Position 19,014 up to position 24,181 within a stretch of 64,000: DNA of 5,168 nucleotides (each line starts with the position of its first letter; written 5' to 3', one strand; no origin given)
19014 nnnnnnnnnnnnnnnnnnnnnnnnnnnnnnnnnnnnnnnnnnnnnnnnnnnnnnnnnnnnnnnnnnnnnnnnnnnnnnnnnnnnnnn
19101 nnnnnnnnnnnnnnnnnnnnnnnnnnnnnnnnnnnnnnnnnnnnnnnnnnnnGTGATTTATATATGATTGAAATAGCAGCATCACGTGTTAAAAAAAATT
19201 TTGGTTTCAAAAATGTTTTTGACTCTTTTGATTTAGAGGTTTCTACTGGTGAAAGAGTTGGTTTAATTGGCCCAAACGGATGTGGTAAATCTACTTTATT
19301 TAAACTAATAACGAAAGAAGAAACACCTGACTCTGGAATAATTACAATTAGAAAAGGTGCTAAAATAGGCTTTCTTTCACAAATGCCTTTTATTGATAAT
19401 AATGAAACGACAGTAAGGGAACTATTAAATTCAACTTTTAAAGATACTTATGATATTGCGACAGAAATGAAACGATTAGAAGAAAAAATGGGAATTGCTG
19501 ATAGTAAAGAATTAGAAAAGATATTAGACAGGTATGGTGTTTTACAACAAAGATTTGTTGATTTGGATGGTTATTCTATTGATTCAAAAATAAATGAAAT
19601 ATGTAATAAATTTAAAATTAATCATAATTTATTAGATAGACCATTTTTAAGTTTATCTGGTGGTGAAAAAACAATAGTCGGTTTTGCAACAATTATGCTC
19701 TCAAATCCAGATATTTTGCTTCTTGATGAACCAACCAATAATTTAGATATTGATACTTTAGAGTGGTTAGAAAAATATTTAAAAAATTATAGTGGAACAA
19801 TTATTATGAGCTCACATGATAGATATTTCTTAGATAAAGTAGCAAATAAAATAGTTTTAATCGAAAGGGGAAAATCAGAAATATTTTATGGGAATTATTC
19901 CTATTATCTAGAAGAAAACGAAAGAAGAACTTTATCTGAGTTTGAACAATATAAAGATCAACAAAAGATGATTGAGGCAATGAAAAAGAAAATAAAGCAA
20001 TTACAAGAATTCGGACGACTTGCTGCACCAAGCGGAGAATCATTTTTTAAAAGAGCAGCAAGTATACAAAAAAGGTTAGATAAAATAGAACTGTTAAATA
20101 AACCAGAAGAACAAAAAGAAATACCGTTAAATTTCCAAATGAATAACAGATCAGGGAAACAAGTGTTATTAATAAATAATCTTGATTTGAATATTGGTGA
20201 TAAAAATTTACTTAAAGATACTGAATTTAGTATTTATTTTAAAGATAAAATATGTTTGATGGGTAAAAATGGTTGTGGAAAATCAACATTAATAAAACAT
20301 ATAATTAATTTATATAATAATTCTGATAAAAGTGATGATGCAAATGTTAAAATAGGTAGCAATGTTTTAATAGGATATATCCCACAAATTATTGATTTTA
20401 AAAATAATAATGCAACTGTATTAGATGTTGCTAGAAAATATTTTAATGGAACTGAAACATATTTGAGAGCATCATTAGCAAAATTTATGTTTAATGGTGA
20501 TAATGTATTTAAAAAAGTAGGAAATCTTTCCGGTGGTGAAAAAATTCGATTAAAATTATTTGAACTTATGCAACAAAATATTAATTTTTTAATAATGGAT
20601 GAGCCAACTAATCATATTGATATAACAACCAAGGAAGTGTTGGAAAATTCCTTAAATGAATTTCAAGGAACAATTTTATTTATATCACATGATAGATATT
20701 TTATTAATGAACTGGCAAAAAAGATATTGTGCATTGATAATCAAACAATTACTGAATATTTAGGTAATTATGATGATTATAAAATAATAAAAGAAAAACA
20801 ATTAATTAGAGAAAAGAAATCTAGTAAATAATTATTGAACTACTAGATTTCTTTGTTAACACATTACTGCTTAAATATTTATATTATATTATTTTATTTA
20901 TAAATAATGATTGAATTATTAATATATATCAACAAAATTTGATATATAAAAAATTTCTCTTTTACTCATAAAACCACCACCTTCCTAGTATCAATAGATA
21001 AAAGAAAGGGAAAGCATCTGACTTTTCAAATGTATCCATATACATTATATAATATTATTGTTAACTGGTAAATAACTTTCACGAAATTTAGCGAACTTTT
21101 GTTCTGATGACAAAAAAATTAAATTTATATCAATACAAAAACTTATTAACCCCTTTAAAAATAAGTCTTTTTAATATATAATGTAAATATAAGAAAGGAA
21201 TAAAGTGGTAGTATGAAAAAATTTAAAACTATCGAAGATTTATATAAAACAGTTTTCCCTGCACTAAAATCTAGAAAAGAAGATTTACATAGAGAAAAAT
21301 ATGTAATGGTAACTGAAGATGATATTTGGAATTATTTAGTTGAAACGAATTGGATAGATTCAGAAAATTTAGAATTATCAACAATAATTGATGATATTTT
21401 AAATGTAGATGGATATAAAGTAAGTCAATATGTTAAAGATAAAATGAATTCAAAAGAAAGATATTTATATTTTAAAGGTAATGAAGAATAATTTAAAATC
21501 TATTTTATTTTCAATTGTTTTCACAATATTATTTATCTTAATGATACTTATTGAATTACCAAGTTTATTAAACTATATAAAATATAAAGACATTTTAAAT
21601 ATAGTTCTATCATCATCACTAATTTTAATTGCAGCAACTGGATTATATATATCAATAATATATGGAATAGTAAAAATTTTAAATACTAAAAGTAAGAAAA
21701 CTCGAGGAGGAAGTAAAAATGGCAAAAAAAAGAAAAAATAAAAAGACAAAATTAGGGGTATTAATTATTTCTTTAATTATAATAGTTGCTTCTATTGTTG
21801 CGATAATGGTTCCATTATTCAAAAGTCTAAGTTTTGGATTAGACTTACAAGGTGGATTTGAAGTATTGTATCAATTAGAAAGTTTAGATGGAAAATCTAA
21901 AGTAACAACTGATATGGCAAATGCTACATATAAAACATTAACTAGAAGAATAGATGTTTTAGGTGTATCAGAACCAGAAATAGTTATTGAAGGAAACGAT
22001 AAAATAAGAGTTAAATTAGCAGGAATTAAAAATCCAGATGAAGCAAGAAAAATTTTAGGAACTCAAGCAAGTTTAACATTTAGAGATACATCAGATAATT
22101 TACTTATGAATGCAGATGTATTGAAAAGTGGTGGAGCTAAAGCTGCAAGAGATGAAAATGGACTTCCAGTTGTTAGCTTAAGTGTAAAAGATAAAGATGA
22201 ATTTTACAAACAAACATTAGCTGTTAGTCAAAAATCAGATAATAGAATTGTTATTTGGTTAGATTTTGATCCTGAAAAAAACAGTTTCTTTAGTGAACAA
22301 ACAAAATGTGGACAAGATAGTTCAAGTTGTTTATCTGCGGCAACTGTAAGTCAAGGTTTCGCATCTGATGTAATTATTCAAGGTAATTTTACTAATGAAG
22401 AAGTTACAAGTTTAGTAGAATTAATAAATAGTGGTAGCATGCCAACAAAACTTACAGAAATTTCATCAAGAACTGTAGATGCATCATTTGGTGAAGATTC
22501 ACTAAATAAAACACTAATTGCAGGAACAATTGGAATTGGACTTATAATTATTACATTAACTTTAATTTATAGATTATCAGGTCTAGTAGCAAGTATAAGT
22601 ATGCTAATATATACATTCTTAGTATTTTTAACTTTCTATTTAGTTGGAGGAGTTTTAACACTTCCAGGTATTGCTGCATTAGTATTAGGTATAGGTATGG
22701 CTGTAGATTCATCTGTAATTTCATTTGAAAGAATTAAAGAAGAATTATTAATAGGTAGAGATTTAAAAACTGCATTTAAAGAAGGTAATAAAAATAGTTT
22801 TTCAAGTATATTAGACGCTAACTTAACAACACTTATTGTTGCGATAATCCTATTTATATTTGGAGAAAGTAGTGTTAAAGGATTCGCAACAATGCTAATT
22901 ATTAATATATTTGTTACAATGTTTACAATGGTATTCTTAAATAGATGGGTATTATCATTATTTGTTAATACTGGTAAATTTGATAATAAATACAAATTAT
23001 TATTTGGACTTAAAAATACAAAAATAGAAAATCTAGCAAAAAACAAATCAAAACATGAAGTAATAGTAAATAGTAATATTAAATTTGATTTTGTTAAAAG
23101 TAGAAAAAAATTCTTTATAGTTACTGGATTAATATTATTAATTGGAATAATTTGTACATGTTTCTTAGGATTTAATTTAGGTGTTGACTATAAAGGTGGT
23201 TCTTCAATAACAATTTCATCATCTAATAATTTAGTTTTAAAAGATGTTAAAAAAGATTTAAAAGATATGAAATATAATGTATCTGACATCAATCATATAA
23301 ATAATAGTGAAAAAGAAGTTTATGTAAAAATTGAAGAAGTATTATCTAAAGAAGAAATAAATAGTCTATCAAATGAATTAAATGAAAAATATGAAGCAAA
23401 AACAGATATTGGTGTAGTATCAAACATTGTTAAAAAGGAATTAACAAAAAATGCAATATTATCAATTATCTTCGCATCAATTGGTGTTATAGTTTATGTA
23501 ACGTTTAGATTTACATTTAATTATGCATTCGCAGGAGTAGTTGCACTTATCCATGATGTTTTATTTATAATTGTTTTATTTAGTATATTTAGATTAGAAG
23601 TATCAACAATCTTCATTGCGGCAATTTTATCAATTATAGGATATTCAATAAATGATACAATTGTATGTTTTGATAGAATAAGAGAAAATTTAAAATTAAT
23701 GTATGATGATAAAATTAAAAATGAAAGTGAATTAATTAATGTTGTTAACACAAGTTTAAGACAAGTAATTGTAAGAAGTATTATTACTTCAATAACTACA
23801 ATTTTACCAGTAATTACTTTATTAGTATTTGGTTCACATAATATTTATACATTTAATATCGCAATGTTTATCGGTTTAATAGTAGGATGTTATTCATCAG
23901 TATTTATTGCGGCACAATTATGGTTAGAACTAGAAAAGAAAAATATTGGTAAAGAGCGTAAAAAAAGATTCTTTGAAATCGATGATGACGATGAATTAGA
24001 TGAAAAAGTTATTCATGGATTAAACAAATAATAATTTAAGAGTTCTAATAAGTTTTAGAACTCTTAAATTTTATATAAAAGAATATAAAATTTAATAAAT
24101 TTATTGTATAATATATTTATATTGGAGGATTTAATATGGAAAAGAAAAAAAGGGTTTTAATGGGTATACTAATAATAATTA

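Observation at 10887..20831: Unclassified peptide-derived biosynthetic operon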

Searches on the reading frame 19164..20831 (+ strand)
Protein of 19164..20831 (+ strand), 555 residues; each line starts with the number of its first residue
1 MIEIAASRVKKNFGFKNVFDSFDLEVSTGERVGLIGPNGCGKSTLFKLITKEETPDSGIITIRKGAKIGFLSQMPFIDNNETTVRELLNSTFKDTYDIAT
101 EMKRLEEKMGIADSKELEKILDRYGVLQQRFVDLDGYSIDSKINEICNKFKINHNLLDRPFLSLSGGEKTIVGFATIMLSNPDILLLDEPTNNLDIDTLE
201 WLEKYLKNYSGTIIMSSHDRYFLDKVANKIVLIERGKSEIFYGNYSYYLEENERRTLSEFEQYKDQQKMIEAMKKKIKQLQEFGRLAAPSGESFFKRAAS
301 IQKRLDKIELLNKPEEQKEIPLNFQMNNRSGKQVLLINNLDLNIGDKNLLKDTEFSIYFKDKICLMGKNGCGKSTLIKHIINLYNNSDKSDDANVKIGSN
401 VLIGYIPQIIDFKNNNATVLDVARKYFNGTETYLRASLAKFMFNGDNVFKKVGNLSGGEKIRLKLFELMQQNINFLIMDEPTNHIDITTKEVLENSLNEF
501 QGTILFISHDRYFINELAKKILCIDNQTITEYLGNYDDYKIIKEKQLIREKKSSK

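Call 5: search_protein_families(library=pfam, proteins=[window:19164-20831:+], max_evalue=0.01)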
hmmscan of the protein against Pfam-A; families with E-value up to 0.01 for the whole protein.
window:19164-20831:+ (555 aa): 35 families (the best 25 are shown)
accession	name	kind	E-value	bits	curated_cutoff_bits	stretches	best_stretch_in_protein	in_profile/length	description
PF00005.33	ABC_tran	-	2e-46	158.4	25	2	21-192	3-137/137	ABC transporter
PF12848.13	ABC_tran_Xtn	-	8.5e-18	64.7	25.9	1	233-318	3-81/85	ABC transporter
PF13304.12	AAA_21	-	1.6e-14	55.1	27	2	95-224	169-304/304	AAA domain, putative AbiEii toxin, Type IV TA system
PF02463.25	SMC_N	-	2.5e-12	47.2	40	1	120-231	135-209/220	RecF/RecN/SMC N terminal domain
PF13555.12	AAA_29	-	1.9e-07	31.2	27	0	353-381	15-43/61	P-loop containing region of AAA domain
PF00004.35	AAA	-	9.2e-07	29.8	21.2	0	34-91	3-53/131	ATPase family associated with various cellular activities (AAA)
PF13401.12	AAA_22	-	2.7e-06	28.2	27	0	363-432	8-60/130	AAA domain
PF00910.28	RNA_helicase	-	7e-06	26.9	21.5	0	363-386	1-24/105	RNA helicase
PF01637.24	ATPase_2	-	9e-06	26.1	33.2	0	365-389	25-49/225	ATPase domain predominantly from Archaea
PF01926.29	MMR_HSR1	-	1e-05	26.1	21.9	0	31-53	1-23/113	50S ribosome-binding GTPase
PF03193.22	RsgA_GTPase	-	1.1e-05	25.7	30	0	358-382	103-128/174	RsgA GTPase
PF05729.18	NACHT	-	2.3e-05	24.8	26.7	0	363-387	3-27/167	NACHT domain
PF24883.2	NPHP3_N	-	2.5e-05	25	24.8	0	363-388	25-50/164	Nephrocystin 3, N-terminal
PF00931.28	NB-ARC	-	5.7e-05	22.9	23.5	0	362-388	20-46/248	NB-ARC domain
PF07728.20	AAA_5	-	7.1e-05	23.3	22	0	363-386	2-25/139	AAA domain (dynein-related subfamily)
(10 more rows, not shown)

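Call 7: search_protein_families(library=ncbifam, proteins=[window:19164-20831:+], max_evalue=0.01)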
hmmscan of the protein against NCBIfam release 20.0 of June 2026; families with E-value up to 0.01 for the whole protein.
window:19164-20831:+ (555 aa): 202 families (the best 25 are shown)
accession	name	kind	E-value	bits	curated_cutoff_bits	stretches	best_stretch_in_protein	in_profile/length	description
NF000355.4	ribo_prot_ABC_F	equivalog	1.7e-132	442.8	380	2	3-513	2-488/499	ribosomal protection-like ABC-F family protein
NF008775.0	PRK11819.1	equivalog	9.1e-114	381.1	599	2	62-552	66-544/556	energy-dependent translational throttle protein EttA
TIGR03719.1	ABC_ABC_ChvD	subfamily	4.3e-113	378.8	806.75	2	62-551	64-541/552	energy-dependent translational throttle protein EttA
NF011646.0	PRK15064.1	equivalog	1.8e-106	356.7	762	1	4-541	2-525/530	ABC-F family ATPase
NF050005.1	ABC_ATPase_Uup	equivalog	4.5e-102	342.3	900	1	10-552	10-539/636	ATP-binding cassette ATPase Uup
NF000170.2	ABCF_Vga_all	exception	4.6e-98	329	725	1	1-551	1-480/521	Vga family ABC-F type ribosomal protection protein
NF008358.0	PRK11147.1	equivalog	8.4e-97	324.9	936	1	10-551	10-538/635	ABC transporter ATP-binding protein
NF000168.2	ABCF_Msr_all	exception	4.7e-93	312.4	680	5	293-530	254-484/487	Msr family ABC-F type ribosomal protection protein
NF000514.1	ABCF_OptrA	exception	6.5e-92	308.9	1450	1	17-540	34-548/655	ABC-F type ribosomal protection protein OptrA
NF043038.1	ABCF_CplR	exception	1.6e-91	307.6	780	2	146-551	76-496/544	ABC-F type ribosomal protection protein CplR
NF000169.2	ABCF_Sal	exception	5.7e-85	286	725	3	123-512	91-489/542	Sal family ABC-F type ribosomal protection protein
NF000171.1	ABCF_producer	exception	3.9e-84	283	800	3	5-266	5-269/541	TlrC/CarA/OleB/SrmB family ABC-F type ribosomal protection protein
NF007921.0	PRK10636.1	equivalog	2.5e-83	280.4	917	2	90-540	79-516/638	ABC transporter ATP-binding protein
NF000167.2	ABCF_Lsa_all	exception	5.4e-67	226.8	750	4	148-283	102-236/492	Lsa family ABC-F type ribosomal protection protein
NF000166.1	ABCF_CarA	exception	3.6e-66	223.5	1050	3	6-265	8-278/556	ABC-F type ribosomal protection protein Car(A)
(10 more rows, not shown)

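Call 88: search_protein_families(library=padloc, proteins=[window:19164-20831:+], max_evalue=0.001)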
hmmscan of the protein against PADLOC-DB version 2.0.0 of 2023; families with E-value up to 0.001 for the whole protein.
window:19164-20831:+ (555 aa): 30 families (the best 25 are shown)
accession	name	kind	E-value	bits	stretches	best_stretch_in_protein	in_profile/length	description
PDLC04135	mad3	-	7.2e-55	185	4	152-238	251-342/374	mads_3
PDLC02980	AriA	-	1.2e-16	59.6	2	80-224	165-304/304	-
PDLC04140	mad8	-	3.7e-16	57.5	1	17-220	15-234/314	mads_8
PDLC04164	AriA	-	4.3e-15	54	2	12-234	8-248/253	-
PDLC02914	ATPase-Toprim_I-B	-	7.5e-13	46.4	1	341-388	4-53/443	-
PDLC04182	HEC-01A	-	2.1e-07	28.3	0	158-235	278-364/406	-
PDLC04213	HEC-02A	-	4.5e-07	27.7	0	353-396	15-59/337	-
PDLC00075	GajA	-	7.6e-07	26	0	446-518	240-314/536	AAA ATPase domain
PDLC02911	VakA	-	8.3e-07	27.7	0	360-380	2-22/163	-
PDLC02335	AbiLi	-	9.2e-07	26.2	1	30-242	77-260/326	AbiLi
PDLC04239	PDC-M01A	-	3e-06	24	1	339-425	180-265/552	-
PDLC04242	PDC-M01A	-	4.4e-06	23.2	0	357-391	212-247/566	-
PDLC03878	NsnB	-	5e-06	24.5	1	355-549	16-163/345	-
PDLC00293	PtuA1|PtuA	-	6.5e-06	23.4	0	109-219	261-382/527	AAA ATPase domain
PDLC00281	PtuA1|PtuA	-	1.5e-05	22.3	0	365-392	42-69/448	AAA ATPase domain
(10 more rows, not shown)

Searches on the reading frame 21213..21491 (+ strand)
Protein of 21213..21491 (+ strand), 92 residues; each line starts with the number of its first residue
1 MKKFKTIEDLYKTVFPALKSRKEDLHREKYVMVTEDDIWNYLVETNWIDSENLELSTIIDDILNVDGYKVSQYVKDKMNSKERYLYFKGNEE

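Call 62: search_protein_families(library=pfam, proteins=[window:21213-21491:+], max_evalue=0.00001)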
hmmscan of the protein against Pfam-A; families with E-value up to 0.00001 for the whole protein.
window:21213-21491:+ (92 aa): 1 family
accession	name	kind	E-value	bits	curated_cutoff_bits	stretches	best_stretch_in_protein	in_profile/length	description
PF13797.11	Post_transc_reg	-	1.7e-12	47.4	25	1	9-74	3-68/83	Post-transcriptional regulator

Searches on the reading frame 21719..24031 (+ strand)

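Call 62: search_protein_families(library=pfam, proteins=[window:21719-24031:+], max_evalue=0.00001)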
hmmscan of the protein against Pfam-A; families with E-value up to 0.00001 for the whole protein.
window:21719-24031:+ (770 aa): 3 families
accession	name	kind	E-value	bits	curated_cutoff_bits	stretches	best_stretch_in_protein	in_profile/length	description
PF02355.23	SecD_SecF_C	-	1.9e-69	233.3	20.5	2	559-740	13-188/189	Protein export membrane protein SecD/SecF, C-terminal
PF21760.3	SecD_1st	-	5.7e-19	67.8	27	1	69-125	3-59/60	Protein translocase subunit SecDF, P1 domain, N-terminal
PF07549.19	Sec_GG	-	2.9e-07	30.2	20.3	0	483-502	6-25/28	SecD/SecF GG Motif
